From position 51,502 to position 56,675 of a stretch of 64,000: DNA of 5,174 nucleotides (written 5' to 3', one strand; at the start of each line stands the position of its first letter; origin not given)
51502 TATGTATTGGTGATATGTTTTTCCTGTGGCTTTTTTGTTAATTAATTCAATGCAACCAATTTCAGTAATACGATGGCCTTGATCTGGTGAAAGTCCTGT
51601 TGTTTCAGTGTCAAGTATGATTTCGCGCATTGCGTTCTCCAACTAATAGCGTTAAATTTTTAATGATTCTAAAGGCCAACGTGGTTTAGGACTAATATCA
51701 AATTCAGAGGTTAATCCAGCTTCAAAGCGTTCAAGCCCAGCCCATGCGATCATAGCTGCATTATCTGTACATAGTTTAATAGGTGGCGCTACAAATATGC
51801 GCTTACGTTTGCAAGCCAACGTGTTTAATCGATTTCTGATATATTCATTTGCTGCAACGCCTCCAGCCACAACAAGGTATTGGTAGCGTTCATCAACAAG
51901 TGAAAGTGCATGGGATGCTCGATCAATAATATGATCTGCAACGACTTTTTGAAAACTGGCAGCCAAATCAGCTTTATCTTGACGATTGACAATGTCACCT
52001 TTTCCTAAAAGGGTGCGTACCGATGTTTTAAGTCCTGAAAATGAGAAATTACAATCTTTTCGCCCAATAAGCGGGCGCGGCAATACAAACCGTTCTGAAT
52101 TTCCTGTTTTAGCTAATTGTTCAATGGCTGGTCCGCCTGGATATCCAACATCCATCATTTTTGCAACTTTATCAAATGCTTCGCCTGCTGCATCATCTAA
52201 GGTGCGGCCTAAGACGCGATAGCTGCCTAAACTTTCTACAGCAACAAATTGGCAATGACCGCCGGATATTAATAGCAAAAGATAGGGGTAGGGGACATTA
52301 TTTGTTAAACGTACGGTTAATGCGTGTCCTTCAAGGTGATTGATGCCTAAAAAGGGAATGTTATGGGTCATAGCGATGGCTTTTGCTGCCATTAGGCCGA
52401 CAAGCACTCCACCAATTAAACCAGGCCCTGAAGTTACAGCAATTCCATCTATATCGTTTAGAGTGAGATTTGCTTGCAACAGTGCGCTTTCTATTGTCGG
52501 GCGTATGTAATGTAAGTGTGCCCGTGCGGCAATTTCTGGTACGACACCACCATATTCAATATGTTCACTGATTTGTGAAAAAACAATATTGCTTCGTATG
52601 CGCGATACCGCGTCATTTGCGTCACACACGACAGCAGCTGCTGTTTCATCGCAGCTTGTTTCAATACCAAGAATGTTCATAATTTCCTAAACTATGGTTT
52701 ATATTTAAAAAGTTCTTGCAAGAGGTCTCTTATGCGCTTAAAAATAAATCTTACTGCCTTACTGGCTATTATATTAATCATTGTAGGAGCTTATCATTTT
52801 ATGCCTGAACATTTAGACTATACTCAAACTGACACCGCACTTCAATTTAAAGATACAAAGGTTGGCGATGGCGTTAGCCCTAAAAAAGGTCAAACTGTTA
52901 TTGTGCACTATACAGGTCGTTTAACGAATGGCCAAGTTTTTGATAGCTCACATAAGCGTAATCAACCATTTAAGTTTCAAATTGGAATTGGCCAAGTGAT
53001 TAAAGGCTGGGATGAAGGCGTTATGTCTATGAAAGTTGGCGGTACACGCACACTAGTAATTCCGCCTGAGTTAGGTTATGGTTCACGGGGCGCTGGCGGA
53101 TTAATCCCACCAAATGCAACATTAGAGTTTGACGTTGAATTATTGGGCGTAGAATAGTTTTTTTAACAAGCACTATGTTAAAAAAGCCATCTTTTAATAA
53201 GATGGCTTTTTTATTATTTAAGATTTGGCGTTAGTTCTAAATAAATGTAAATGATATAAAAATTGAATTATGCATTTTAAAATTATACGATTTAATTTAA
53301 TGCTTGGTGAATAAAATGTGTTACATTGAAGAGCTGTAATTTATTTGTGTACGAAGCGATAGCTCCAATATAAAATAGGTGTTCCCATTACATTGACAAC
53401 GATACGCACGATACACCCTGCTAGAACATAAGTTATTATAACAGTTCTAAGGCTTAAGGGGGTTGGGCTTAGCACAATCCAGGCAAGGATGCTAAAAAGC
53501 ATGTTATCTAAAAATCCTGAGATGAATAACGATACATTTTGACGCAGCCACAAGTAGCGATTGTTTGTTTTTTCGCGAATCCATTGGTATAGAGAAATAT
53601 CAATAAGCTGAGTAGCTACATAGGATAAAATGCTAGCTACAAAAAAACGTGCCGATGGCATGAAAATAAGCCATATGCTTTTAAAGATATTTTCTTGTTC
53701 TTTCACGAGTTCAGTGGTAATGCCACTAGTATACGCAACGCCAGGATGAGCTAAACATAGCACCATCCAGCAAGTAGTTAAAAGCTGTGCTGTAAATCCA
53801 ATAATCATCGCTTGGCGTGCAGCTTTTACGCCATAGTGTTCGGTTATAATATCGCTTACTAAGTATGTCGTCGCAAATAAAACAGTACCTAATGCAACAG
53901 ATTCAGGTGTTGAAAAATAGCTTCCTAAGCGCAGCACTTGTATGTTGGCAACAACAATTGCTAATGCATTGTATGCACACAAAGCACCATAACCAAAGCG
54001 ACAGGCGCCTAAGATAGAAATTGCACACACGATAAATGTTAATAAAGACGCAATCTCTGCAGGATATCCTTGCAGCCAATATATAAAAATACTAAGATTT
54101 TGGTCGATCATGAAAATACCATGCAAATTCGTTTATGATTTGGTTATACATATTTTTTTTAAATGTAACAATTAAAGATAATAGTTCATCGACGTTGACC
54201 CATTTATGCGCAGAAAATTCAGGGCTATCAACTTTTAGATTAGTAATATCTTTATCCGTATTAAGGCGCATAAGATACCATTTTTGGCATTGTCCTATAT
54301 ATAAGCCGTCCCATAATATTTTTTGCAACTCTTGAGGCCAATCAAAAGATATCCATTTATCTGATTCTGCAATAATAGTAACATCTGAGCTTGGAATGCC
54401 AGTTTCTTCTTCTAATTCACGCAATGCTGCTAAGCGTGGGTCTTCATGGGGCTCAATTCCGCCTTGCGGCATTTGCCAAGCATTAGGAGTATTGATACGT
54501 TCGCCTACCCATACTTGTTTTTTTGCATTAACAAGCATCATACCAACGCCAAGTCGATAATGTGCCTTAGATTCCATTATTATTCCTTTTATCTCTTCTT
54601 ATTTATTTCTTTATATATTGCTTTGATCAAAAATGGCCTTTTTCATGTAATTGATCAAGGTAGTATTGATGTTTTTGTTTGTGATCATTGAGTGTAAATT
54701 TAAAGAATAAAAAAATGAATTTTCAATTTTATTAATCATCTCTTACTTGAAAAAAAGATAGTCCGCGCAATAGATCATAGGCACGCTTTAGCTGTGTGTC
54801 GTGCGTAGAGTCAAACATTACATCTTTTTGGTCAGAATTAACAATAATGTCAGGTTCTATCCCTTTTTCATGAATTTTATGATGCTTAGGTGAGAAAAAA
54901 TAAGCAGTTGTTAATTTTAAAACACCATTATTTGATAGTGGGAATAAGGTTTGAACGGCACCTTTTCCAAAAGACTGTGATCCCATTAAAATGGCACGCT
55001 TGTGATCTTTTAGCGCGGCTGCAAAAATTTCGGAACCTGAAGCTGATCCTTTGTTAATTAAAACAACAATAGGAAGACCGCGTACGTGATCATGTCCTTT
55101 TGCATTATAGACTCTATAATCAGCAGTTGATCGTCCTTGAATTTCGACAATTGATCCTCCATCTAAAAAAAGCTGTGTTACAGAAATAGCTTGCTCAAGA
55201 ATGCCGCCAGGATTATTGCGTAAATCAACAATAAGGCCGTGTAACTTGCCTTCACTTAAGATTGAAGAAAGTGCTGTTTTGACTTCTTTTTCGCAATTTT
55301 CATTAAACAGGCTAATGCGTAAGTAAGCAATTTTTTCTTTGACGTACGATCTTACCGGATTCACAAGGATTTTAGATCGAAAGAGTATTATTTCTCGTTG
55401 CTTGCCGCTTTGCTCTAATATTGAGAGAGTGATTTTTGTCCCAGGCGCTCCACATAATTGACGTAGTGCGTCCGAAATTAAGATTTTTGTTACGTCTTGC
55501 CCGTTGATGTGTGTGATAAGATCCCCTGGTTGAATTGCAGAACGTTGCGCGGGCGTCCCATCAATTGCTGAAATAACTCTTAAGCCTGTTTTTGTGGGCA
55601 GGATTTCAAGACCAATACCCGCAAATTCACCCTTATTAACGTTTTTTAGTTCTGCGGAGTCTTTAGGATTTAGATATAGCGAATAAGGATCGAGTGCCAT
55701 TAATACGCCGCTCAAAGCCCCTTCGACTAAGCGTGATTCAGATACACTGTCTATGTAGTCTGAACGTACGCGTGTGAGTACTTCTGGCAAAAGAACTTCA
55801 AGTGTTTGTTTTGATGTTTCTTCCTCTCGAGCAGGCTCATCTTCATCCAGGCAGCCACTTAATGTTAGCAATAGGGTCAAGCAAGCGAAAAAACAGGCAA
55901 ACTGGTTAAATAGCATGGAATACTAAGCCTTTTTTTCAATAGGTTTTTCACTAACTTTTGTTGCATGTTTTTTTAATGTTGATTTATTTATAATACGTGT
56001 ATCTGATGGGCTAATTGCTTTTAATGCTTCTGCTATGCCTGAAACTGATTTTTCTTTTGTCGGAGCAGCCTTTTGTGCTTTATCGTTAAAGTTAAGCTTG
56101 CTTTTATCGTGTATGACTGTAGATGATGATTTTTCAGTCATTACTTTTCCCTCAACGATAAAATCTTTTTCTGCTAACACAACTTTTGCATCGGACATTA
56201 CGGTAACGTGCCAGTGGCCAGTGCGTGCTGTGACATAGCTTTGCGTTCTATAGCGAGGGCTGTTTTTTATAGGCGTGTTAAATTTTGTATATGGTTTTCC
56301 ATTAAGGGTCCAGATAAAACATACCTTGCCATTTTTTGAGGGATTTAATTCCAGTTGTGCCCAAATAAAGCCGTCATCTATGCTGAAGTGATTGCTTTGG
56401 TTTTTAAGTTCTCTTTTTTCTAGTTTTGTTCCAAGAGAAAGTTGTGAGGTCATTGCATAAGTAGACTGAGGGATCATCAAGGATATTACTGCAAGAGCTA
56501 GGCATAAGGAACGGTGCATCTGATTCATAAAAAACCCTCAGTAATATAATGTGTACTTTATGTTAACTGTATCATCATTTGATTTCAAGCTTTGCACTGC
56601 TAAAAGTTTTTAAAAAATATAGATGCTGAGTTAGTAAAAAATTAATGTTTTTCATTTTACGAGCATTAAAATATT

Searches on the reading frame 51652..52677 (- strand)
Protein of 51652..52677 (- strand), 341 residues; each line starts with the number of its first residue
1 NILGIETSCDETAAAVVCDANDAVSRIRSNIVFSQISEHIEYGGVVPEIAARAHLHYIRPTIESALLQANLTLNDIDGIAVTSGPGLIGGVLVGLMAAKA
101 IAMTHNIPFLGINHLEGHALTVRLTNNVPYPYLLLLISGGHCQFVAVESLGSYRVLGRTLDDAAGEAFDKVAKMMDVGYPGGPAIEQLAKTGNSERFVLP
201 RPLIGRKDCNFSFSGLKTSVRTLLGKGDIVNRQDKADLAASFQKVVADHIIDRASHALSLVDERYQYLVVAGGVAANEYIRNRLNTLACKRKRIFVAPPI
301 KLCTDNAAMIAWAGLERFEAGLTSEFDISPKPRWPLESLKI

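Call 10: search_protein_families(library=ncbifam, proteins=[window:51652-52677:-])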
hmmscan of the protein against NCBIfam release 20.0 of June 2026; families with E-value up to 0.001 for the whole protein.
window:51652-52677:- (341 aa): 5 families
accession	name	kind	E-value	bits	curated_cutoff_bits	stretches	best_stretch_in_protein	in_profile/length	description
TIGR03723.1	T6A_TsaD_YgjD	equivalog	1.3e-124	415.4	296.1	1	2-318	1-313/314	tRNA (adenosine(37)-N6)-threonylcarbamoyltransferase complex transferase subunit TsaD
TIGR00329.1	gcp_kae1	subfamily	7.5e-102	340.7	207.8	1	3-311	1-305/305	tRNA (adenosine(37)-N6)-threonylcarbamoyltransferase complex transferase subunit TsaD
TIGR03722.2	arch_KAE1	equivalog_domain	4.7e-59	200.1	375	1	2-327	1-306/323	KEOPS complex N(6)-L-threonylcarbamoyladenine synthase Kae1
NF007174.0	PRK09605.1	equivalog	3.2e-55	187.6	447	1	2-325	3-306/535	bifunctional N(6)-L-threonylcarbamoyladenine synthase/serine/threonine protein kinase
TIGR03725.1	T6A_YeaZ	equivalog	4.9e-15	56.1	69.3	1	2-121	1-100/212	tRNA (adenosine(37)-N6)-threonylcarbamoyltransferase complex dimerization subunit type 1 TsaB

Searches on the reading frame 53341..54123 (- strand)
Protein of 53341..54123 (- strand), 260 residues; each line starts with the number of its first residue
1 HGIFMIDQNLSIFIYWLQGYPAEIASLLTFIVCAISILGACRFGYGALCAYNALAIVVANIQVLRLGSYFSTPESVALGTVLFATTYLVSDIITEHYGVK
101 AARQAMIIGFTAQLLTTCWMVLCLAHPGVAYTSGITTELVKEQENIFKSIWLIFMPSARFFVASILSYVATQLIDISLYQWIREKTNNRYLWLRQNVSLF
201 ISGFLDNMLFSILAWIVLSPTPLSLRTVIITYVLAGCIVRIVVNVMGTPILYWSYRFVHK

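Call 10: search_protein_families(library=ncbifam, proteins=[window:53341-54123:-])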
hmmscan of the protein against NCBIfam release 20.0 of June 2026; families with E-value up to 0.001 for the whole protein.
window:53341-54123:- (260 aa): 2 families
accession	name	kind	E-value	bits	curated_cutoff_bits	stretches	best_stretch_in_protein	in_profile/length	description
TIGR00697.1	TIGR00697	equivalog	7.8e-32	110.7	50.95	1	47-257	5-197/201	queuosine precursor transporter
NF008406.0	PRK11212.1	equivalog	0.00023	20.8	252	0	77-216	43-164/221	7-cyano-7-deazaguanine/7-aminomethyl-7-deazaguanine transporter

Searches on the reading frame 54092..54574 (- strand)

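Call 10: search_protein_families(library=ncbifam, proteins=[window:54092-54574:-])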
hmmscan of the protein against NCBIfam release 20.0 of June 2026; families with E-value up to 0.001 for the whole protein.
window:54092-54574:- (160 aa): 12 families
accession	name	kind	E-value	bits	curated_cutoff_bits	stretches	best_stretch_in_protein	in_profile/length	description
NF001938.0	PRK00714.1-5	equivalog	8.4e-49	165.2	116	1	3-153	9-169/172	RNA pyrophosphohydrolase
NF001937.0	PRK00714.1-4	equivalog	1.3e-39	135.4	139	1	4-154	5-155/161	RNA pyrophosphohydrolase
NF001936.0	PRK00714.1-3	equivalog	1.1e-37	129.2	118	1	3-150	3-149/155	RNA pyrophosphohydrolase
NF001935.0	PRK00714.1-2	equivalog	7.5e-36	123.3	259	1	5-156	6-157/183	RNA pyrophosphohydrolase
NF001934.0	PRK00714.1-1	equivalog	5e-33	114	241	1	5-152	6-153/176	RNA pyrophosphohydrolase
NF006961.0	PRK09438.1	equivalog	2e-09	37.1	103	1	14-136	15-134/151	dihydroneopterin triphosphate diphosphatase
NF008044.0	PRK10776.1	equivalog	5e-07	29.7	148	1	7-70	5-70/130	8-oxo-dGTP diphosphatase MutT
NF041652.1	Nud_hyd_Dein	equivalog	3e-06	27.5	200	1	14-66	20-78/152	Nudix hydrolase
NF006530.0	PRK08999.1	equivalog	1.2e-05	24.5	245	1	14-67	13-69/315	Nudix family hydrolase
TIGR00586.1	mutt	equivalog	1.3e-05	25.3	97.9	1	5-83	4-80/129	8-oxo-dGTP diphosphatase MutT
NF008736.0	PRK11762.1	equivalog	0.00065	19.3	169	1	35-70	78-113/186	ADP compounds hydrolase NudE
NF007834.0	PRK10546.1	equivalog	0.00078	19.3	156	0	29-73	28-72/135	pyrimidine (deoxy)nucleoside triphosphate diphosphatase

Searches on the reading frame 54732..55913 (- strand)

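Call 10: search_protein_families(library=ncbifam, proteins=[window:54732-55913:-])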
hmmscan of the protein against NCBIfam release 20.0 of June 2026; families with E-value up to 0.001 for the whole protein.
window:54732-55913:- (393 aa): 13 families
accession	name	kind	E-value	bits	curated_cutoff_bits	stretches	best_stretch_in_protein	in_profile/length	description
TIGR00225.1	prc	subfamily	1.5e-85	287.2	218.6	1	50-365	1-321/335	C-terminal processing peptidase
TIGR03900.1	prc_long_Delta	hypoth_equivalog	1e-78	265.3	660.95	1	39-358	80-404/973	MXAN_5808 family serine peptidase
NF052377.1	lmo1851_S41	exception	1.4e-73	248.2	725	1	35-361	44-370/468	lmo1851 family serine protease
NF045588.1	Cterm_S41_CtpA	exception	4.6e-73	246.4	625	1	67-382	79-401/401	carboxyl-terminal processing protease CtpA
NF045589.1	Cterm_S41_CtpB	exception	2.2e-67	227.5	633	1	75-364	94-386/416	carboxyl-terminal processing protease CtpB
NF045591.1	Cterm_S41_CtpZ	exception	1.3e-66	225.1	525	1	66-383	78-398/403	carboxyl-terminal processing protease CtpZ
NF045590.1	Cterm_S41_CtpC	exception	7e-65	219.4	665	1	49-364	65-384/418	carboxyl-terminal processing protease CtpC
NF051464.1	tail_spec_CT441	exception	1.3e-53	182.8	700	1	64-361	213-528/645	tail-specific protease Tsp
NF008388.1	PRK11186.1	exception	1.3e-39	136.2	825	1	70-356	218-524/663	carboxy terminal-processing peptidase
NF033424.1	chlamy_CPAF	equivalog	2.3e-16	59.5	250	1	281-367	458-547/564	protease-like activity factor CPAF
NF058627.1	S41_Gfo1087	equivalog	1.9e-13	50.2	455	1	116-245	140-273/489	GFO_1087 family putative carboxy terminal peptidase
TIGR02037.1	degP_htrA_DO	subfamily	8.4e-05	21.7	416.2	1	107-175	257-323/434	Do family serine endopeptidase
NF041521.1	HhoA_HhoB_HtrA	equivalog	0.00086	18.7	450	0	105-143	259-297/335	HhoA/HhoB/HtrA family serine endopeptidase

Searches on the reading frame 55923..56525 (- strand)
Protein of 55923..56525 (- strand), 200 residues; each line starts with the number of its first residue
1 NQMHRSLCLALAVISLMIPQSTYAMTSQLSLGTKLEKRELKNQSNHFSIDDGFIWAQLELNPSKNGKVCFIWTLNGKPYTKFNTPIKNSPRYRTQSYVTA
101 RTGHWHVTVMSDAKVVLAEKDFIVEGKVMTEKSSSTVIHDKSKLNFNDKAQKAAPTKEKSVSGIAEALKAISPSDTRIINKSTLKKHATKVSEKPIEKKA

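Call 10: search_protein_families(library=ncbifam, proteins=[window:55923-56525:-])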
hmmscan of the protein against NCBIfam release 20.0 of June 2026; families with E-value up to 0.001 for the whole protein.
window:55923-56525:- (200 aa): 0 families

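Call 18: search_protein_families(library=pfam, proteins=[window:55923-56525:-], max_evalue=0.1)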
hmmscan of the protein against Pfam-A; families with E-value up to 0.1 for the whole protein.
window:55923-56525:- (200 aa): 1 family
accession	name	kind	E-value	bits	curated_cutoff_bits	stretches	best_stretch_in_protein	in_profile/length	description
PF11141.13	DUF2914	-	1.9e-09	37.6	23.6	1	67-123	3-61/62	Protein of unknown function (DUF2914)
